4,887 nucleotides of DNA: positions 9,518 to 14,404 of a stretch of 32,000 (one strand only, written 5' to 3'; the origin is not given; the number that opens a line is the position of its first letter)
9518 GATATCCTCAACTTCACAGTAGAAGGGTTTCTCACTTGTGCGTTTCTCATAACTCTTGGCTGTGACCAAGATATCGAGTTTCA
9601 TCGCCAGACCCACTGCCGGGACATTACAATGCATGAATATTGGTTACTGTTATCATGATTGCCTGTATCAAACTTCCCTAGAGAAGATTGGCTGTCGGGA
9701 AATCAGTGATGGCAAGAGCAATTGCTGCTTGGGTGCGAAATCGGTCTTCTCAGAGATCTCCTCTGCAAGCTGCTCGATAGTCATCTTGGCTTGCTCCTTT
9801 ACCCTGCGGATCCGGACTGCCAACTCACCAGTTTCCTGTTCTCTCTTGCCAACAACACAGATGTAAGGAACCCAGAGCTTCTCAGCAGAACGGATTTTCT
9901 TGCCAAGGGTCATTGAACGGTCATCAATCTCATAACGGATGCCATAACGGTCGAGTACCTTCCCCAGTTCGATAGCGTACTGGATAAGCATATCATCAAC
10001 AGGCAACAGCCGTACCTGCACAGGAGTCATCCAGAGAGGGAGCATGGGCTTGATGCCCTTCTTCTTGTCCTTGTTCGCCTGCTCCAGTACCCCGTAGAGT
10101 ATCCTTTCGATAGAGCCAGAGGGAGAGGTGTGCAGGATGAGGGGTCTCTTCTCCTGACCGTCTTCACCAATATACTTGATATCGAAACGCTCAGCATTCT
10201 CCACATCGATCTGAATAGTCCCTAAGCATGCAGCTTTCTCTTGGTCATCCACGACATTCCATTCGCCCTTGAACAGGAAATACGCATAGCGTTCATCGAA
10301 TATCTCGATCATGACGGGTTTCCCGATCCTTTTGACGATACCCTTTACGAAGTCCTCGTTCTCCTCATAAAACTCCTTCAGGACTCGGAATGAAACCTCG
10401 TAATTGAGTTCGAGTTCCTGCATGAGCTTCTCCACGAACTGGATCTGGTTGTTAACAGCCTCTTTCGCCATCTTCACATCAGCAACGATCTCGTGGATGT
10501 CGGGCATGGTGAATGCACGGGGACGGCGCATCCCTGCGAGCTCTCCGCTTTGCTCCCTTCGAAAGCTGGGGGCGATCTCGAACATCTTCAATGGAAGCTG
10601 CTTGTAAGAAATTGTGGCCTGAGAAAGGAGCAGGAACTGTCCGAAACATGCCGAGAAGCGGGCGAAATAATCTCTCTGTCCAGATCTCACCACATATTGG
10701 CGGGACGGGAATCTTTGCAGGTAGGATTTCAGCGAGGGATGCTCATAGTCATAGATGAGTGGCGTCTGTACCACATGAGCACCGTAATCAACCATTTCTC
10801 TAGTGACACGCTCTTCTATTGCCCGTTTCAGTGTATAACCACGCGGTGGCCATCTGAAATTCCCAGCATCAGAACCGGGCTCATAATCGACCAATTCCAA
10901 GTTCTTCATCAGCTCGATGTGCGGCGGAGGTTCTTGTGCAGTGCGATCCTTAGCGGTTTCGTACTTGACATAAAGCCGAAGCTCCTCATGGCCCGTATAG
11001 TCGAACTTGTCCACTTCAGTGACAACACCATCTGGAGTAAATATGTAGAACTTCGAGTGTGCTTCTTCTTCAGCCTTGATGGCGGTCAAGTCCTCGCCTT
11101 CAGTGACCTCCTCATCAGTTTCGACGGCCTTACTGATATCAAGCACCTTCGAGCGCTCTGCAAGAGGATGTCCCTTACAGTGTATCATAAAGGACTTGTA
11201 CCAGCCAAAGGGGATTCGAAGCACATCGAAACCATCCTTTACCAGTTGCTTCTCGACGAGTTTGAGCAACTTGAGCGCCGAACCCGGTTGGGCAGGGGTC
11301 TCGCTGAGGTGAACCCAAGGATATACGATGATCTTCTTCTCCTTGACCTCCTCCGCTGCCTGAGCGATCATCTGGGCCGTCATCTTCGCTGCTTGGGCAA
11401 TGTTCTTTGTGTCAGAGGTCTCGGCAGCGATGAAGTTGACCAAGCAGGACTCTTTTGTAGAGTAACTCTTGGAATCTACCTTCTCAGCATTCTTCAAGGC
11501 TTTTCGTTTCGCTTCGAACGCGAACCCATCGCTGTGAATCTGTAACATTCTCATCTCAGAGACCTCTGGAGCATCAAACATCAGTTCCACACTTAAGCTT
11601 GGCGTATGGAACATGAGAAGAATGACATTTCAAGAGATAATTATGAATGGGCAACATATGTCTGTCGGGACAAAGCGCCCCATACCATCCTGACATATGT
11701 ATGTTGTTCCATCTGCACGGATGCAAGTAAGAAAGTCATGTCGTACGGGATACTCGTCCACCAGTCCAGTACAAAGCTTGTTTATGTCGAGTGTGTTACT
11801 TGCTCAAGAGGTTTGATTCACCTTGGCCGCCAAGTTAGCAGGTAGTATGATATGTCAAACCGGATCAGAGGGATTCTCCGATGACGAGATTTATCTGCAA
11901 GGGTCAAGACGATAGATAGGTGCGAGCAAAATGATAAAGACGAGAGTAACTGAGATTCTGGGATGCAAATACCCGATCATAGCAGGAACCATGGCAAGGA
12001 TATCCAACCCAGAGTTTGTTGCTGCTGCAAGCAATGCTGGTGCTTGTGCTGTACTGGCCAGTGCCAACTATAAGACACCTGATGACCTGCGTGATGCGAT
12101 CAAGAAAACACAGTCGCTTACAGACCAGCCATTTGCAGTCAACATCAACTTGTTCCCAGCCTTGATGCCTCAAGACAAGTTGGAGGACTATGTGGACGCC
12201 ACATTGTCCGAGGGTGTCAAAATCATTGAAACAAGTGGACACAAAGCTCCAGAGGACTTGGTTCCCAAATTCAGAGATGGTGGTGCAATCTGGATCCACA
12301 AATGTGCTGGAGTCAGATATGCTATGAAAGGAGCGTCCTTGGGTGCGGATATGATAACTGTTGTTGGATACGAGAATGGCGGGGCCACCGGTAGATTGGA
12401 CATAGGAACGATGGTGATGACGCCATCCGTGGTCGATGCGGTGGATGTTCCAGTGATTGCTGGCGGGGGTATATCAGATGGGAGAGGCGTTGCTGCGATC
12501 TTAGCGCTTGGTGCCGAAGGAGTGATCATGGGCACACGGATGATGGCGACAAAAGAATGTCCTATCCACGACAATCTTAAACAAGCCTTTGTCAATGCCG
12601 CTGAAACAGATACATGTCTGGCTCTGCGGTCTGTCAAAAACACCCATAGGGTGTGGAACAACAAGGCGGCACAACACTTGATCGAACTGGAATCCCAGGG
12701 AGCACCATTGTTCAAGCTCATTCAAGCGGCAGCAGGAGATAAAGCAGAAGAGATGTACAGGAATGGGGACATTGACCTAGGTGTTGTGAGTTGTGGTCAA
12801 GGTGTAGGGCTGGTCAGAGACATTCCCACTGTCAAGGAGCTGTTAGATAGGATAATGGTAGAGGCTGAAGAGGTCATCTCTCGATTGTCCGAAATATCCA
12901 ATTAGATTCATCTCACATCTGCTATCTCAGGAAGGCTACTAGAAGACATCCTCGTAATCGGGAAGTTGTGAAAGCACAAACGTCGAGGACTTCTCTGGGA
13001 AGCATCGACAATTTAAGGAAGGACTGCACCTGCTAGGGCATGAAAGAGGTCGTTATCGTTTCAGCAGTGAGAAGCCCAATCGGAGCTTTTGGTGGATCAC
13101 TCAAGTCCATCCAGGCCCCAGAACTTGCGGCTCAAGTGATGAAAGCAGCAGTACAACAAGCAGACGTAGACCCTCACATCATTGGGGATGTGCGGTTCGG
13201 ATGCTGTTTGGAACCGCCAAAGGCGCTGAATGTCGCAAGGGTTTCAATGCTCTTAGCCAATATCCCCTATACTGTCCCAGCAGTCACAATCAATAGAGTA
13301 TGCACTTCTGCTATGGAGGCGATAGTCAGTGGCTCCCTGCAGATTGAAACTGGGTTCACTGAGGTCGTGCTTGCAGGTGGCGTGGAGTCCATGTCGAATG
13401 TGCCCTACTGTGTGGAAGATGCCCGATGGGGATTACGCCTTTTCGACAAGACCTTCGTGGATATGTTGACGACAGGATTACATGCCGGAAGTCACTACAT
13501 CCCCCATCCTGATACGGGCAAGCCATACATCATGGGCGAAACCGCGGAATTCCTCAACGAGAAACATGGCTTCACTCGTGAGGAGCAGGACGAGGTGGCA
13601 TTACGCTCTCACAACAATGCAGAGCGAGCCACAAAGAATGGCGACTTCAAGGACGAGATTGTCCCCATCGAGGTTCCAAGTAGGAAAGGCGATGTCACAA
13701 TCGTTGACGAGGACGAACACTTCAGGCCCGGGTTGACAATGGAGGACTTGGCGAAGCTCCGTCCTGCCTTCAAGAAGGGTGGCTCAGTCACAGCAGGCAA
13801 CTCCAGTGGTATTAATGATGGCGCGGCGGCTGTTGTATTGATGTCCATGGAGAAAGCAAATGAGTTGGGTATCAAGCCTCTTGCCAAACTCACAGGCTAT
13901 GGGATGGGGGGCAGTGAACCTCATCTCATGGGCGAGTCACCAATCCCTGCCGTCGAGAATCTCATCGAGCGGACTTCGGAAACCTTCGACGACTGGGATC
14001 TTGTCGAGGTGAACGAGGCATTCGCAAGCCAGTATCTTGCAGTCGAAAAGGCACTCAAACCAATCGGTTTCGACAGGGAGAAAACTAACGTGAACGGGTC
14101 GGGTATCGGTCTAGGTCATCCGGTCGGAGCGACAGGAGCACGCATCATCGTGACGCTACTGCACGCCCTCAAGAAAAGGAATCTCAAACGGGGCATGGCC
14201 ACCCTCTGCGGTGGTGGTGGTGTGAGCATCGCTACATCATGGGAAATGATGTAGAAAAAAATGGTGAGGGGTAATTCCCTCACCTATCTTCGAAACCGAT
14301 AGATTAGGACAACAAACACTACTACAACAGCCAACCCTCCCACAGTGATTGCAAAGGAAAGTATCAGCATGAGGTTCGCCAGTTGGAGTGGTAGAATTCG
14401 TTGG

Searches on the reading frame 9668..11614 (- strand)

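Call 10: search_protein_families(library=pfam, proteins=[window:9668-11614:-], max_evalue=0.001)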
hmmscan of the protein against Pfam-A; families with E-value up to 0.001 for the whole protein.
window:9668-11614:- (648 aa): 4 families
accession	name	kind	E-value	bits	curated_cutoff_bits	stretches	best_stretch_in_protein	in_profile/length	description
PF08915.16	tRNA-Thr_ED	-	2.9e-41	141.2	30.2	1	21-157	1-136/137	Archaea-specific editing domain of threonyl-tRNA synthetase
PF03129.25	HGTP_anticodon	-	2.6e-21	76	21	1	533-622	1-93/94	Anticodon binding domain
PF00587.30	tRNA-synt_2b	-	1.3e-19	71.4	29.3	1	313-512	8-178/179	tRNA synthetase class II core domain (G, H, P, S and T)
PF00152.25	tRNA-synt_2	-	0.00085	18.9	25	0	309-404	54-147/308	tRNA synthetases class II (D, K and N)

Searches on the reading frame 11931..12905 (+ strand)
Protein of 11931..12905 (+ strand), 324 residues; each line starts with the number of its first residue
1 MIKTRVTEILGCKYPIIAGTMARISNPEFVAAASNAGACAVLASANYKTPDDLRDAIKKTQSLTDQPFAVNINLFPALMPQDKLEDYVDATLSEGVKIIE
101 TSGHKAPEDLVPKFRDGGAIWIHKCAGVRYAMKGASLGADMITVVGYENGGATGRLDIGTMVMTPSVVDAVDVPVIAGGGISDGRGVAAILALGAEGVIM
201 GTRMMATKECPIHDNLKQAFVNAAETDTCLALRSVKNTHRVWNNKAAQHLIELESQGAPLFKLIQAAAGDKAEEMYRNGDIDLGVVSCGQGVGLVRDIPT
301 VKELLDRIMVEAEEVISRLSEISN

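Call 10: search_protein_families(library=pfam, proteins=[window:11931-12905:+], max_evalue=0.001)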
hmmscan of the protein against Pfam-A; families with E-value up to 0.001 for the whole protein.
window:11931-12905:+ (324 aa): 4 families
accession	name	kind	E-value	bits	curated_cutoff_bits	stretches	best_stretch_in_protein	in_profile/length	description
PF03060.21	NMO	-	1.9e-63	215.3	28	1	4-309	2-329/331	Nitronate monooxygenase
PF00478.31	IMPDH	-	1.4e-06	28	25.6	1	154-213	189-248/345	IMP dehydrogenase / GMP reductase domain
PF00977.27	His_biosynth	-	3.4e-05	23.8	23.6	1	166-209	67-110/228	Histidine biosynthesis protein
PF01070.24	FMN_dh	-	0.0001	21.9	24.9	1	131-206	232-307/350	FMN-dependent dehydrogenase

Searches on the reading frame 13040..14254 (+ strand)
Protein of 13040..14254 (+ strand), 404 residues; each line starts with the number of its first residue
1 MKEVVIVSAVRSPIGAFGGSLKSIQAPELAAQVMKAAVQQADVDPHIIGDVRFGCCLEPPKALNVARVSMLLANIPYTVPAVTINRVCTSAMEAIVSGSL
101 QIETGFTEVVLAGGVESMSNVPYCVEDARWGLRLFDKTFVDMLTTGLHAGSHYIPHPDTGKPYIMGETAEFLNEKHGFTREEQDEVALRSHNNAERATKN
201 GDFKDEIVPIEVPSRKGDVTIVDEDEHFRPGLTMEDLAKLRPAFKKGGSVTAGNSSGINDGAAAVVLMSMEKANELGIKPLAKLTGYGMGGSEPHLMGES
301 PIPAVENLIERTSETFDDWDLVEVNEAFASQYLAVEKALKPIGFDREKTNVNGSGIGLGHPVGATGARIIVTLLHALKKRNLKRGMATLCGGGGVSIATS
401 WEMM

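Call 10: search_protein_families(library=pfam, proteins=[window:13040-14254:+], max_evalue=0.001)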
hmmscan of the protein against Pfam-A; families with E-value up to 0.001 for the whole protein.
window:13040-14254:+ (404 aa): 2 families
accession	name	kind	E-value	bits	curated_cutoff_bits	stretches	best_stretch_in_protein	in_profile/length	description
PF00108.29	Thiolase_N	-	4.5e-86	288.9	26.4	1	4-270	1-259/260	Thiolase, N-terminal domain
PF02803.24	Thiolase_C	-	4.9e-37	126.8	27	1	279-399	2-119/123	Thiolase, C-terminal domain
